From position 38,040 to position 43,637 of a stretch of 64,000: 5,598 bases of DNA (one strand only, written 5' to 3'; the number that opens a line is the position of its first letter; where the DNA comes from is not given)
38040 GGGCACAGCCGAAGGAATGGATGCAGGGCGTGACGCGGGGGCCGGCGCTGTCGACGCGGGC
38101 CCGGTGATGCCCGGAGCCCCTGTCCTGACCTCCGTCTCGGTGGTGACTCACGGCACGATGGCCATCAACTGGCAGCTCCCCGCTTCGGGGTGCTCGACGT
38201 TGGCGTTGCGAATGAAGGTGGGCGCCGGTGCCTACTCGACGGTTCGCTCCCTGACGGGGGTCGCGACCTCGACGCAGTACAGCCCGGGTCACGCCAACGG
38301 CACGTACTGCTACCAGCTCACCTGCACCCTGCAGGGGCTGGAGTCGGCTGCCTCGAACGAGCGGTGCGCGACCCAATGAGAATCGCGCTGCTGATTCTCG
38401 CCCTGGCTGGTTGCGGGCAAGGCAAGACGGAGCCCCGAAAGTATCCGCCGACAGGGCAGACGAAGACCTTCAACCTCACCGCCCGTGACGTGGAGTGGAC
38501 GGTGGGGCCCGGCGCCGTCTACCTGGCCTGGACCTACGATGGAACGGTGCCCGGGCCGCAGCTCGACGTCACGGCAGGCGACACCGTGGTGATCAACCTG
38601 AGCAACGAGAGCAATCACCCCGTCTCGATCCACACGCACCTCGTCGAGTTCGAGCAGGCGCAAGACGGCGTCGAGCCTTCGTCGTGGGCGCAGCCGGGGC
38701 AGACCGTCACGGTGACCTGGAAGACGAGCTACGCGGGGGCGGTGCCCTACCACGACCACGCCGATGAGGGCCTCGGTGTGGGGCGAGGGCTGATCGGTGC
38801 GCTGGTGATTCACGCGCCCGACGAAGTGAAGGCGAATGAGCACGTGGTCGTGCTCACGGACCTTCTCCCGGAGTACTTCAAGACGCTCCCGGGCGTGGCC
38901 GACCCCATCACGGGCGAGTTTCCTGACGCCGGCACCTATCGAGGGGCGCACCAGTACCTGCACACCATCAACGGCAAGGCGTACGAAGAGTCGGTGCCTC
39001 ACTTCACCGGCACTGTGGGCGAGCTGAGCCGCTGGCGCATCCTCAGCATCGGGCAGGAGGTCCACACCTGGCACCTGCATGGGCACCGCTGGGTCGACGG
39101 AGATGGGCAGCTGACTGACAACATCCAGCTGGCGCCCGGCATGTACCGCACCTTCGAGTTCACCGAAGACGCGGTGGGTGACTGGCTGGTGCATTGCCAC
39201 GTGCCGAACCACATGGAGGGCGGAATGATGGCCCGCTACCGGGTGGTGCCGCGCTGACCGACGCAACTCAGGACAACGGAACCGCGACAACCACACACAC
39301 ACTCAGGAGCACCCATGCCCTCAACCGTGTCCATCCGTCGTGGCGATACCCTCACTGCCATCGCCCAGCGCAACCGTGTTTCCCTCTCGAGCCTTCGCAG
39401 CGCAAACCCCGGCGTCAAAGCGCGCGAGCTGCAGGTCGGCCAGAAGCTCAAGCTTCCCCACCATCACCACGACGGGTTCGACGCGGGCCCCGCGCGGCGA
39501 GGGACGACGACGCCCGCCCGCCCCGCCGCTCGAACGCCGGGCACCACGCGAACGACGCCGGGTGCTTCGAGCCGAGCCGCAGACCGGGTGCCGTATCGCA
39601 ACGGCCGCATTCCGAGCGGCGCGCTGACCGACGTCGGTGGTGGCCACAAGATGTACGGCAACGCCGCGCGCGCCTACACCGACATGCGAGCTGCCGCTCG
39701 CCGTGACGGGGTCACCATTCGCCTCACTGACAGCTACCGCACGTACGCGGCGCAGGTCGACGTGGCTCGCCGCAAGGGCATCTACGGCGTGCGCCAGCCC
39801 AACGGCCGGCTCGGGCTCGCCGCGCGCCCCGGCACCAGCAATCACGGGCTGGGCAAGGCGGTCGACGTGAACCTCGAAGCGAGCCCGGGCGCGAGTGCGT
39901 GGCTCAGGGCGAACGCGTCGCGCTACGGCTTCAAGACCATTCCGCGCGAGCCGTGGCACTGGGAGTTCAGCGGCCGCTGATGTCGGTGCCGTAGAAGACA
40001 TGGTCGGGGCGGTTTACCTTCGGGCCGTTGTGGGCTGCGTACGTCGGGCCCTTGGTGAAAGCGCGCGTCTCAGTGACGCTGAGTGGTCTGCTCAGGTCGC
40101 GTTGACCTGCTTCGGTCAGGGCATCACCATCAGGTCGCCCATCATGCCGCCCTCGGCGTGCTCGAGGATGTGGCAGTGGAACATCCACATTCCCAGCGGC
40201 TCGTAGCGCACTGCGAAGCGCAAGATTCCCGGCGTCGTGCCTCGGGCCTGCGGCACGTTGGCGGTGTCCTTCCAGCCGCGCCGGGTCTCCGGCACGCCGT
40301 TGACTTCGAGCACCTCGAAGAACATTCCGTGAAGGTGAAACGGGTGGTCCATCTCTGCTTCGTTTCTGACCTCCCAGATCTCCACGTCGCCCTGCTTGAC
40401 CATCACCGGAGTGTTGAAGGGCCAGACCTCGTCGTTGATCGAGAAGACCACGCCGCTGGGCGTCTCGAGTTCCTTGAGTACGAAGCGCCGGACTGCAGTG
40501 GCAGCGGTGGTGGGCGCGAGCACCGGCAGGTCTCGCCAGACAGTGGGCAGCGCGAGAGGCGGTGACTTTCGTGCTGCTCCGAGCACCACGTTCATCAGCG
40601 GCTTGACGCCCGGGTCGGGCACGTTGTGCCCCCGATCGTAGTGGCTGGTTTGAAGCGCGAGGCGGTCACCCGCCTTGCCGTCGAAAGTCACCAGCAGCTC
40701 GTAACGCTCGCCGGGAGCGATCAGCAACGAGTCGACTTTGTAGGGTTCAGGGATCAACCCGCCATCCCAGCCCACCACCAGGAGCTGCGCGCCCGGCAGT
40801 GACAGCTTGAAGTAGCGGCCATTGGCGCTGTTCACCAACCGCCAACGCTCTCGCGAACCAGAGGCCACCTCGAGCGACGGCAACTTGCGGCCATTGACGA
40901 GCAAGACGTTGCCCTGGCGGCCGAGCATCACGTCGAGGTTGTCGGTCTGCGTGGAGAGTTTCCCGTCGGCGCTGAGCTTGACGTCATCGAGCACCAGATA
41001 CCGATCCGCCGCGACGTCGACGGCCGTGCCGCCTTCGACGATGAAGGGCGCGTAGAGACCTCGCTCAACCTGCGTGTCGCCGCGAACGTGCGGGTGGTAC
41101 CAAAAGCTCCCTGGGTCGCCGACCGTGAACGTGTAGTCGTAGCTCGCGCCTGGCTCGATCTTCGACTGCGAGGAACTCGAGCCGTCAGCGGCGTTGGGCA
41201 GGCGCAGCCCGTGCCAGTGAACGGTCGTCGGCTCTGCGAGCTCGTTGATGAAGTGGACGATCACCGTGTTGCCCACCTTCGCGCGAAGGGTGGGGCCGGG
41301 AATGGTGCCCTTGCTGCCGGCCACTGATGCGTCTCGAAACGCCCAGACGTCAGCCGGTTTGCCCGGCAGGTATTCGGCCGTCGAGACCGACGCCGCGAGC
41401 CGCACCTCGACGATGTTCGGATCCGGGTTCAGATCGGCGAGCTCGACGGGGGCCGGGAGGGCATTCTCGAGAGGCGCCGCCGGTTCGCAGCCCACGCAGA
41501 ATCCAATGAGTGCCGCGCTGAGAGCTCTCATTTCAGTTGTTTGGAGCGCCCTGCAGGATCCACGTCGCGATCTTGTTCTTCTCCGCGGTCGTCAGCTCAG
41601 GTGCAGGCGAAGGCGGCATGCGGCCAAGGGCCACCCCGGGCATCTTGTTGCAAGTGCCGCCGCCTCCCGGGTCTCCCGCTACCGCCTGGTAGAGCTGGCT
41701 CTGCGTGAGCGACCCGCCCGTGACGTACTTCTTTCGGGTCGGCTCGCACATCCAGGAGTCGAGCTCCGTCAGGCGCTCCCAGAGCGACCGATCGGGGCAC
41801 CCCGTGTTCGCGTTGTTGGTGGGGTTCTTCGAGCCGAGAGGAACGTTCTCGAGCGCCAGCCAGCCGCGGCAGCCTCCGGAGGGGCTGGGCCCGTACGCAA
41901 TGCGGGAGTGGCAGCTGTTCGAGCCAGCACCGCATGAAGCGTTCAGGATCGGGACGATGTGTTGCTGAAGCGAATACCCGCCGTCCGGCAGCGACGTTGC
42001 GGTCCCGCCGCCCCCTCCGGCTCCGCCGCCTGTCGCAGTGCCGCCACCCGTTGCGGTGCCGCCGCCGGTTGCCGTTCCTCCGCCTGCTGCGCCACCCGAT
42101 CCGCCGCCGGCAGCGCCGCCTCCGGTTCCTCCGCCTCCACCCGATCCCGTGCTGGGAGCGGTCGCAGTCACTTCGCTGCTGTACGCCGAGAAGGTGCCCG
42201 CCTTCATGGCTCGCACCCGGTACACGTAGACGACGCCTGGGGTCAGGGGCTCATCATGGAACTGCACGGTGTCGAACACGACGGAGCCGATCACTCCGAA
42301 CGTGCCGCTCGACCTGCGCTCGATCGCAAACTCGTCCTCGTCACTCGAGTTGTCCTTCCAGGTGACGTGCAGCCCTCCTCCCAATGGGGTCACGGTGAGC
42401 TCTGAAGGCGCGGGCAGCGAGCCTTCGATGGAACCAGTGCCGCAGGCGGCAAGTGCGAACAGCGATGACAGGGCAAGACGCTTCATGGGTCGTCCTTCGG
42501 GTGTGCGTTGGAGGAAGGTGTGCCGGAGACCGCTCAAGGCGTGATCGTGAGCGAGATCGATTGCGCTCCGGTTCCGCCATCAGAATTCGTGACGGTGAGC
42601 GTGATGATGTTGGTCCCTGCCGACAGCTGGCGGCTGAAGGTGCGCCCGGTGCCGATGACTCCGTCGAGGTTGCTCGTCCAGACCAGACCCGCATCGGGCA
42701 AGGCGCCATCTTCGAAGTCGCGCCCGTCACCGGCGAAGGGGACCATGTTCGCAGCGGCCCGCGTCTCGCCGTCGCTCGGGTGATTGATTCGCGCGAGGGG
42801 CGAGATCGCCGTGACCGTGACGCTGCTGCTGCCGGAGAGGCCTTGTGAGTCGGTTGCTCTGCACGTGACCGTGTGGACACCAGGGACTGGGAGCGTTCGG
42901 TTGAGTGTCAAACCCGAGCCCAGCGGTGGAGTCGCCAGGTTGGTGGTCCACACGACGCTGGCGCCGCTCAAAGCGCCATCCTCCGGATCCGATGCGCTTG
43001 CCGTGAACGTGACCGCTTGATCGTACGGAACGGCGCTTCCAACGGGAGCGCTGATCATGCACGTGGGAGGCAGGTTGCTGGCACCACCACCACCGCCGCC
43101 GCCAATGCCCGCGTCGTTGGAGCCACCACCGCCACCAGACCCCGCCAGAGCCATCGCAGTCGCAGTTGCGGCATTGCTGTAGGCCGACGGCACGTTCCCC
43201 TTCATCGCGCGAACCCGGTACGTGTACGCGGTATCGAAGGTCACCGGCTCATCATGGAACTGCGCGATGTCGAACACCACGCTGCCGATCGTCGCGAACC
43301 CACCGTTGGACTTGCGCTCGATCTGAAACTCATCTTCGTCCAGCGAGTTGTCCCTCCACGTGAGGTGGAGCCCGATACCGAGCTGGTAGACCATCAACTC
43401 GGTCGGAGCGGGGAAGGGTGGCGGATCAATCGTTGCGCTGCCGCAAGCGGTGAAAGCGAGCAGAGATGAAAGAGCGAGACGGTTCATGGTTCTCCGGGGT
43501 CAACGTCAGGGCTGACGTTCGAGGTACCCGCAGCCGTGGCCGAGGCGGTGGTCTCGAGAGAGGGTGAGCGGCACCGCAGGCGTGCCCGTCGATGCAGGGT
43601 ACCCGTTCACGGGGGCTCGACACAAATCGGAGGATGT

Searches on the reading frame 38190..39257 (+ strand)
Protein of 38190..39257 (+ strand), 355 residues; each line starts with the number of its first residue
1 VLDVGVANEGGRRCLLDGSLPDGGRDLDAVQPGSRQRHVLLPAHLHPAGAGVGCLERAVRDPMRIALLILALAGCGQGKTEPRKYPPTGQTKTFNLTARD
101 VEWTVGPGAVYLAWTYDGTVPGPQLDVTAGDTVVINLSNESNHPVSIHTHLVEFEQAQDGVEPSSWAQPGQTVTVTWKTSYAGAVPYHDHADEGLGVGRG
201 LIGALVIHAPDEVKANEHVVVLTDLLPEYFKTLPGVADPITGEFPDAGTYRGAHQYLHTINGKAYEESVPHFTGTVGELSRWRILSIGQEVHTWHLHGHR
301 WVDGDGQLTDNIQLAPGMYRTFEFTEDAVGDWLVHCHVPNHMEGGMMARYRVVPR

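Call 36: search_protein_families(library=pfam, proteins=[window:38190-39257:+], max_evalue=0.01)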
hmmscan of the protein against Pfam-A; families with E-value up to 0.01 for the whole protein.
window:38190-39257:+ (355 aa): 3 families
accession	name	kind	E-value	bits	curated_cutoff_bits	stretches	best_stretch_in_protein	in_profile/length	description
PF07732.21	Cu-oxidase_3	-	1.5e-20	73.9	21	1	111-210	15-117/119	Multicopper oxidase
PF07731.20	Cu-oxidase_2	-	1.6e-18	67.3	20.4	1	255-354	19-135/137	Multicopper oxidase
PF00394.28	Cu-oxidase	-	7.4e-06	26.6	21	0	245-343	36-144/157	Multicopper oxidase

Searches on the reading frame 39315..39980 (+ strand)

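Call 36: search_protein_families(library=pfam, proteins=[window:39315-39980:+], max_evalue=0.01)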
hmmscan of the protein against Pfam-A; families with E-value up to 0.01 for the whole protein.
window:39315-39980:+ (221 aa): 2 families
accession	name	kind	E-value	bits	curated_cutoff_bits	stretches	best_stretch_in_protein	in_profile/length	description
PF02557.22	VanY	-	1e-13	51.6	25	1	111-220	2-131/132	D-alanyl-D-alanine carboxypeptidase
PF01476.26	LysM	-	1.6e-11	44.4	20.9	1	7-48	3-43/43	LysM domain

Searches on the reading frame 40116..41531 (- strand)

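Call 14: search_protein_families(library=pfam, proteins=[window:40116-41531:-], max_evalue=0.001)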
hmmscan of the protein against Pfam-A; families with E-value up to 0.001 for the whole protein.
window:40116-41531:- (471 aa): 3 families
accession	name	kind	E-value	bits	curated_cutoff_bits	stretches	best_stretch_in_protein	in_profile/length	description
PF07732.21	Cu-oxidase_3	-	1.2e-32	112.9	21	1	68-167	15-116/119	Multicopper oxidase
PF07731.20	Cu-oxidase_2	-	1.2e-29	103.3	20.4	1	363-470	23-134/137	Multicopper oxidase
PF00394.28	Cu-oxidase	-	5.9e-15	56.2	21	1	207-287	36-126/157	Multicopper oxidase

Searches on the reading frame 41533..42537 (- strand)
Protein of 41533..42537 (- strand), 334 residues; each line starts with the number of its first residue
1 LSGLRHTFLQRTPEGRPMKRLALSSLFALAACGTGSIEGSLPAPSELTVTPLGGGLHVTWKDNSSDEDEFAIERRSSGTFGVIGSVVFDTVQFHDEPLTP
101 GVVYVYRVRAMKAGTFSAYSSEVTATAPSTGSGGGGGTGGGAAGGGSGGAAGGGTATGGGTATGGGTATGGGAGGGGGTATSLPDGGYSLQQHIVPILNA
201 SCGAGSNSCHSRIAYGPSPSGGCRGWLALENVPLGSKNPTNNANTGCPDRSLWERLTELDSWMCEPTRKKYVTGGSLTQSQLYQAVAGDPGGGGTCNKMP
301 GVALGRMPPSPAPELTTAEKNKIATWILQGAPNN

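Call 14: search_protein_families(library=pfam, proteins=[window:41533-42537:-], max_evalue=0.001)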
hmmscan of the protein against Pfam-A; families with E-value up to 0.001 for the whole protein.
window:41533-42537:- (334 aa): 1 family
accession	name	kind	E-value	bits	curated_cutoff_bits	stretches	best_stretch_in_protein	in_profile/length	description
PF00041.27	fn3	-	9.6e-06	26.2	25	1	43-125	2-83/84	Fibronectin type III domain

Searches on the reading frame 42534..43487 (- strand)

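Call 14: search_protein_families(library=pfam, proteins=[window:42534-43487:-], max_evalue=0.001)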
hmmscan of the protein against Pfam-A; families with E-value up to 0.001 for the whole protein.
window:42534-43487:- (317 aa): 4 families
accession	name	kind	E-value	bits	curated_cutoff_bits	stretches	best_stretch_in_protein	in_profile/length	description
PF18911.6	PKD_4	-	1.2e-05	25.7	27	0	153-226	14-84/85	PKD domain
PF00801.26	PKD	-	3.3e-05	24.2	23.5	0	150-222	8-76/80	PKD domain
PF05345.18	He_PIG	-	3.5e-05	24.6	24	0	145-226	5-94/96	Putative Ig domain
PF17963.7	Big_9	-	0.00022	22.5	23.6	0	152-226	12-89/89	Bacterial Ig domain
